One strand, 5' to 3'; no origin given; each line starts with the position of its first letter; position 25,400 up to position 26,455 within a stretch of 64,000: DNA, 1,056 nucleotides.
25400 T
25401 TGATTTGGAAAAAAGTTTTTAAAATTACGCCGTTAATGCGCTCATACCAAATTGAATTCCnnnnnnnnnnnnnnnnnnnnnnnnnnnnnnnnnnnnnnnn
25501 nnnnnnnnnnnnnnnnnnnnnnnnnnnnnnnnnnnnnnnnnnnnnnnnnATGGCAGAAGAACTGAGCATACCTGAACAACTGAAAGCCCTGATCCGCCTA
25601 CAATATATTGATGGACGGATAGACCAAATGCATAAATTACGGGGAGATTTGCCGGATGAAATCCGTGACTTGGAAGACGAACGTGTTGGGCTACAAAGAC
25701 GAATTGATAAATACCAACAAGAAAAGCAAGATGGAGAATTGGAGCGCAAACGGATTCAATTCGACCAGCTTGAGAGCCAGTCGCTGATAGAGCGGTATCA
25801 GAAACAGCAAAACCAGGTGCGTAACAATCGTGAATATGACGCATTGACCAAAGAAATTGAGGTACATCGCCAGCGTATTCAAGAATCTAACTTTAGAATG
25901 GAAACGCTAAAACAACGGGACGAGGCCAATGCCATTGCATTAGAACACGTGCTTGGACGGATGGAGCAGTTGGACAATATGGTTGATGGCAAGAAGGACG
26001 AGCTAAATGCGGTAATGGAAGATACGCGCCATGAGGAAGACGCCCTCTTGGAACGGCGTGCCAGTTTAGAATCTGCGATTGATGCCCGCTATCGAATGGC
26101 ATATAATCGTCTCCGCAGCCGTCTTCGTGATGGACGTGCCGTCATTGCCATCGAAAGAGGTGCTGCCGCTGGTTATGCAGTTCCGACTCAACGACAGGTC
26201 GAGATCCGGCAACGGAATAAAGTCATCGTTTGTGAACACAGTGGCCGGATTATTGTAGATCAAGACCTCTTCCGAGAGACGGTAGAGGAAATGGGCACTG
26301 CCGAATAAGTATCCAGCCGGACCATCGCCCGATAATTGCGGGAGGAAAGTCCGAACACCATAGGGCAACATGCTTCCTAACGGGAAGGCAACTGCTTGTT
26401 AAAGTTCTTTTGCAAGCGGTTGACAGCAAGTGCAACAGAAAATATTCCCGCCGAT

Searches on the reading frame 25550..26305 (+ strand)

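Call 34: search_protein_families(library=pfam, max_evalue=0.01, proteins=[window:25550-26305:+])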
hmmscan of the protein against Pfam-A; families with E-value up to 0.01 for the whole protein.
window:25550-26305:+ (252 aa): 1 family
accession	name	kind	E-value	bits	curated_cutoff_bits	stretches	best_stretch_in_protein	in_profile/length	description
PF02591.20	Zn_ribbon_9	-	1e-05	25.9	29.1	1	210-235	8-33/33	C4-type zinc ribbon domain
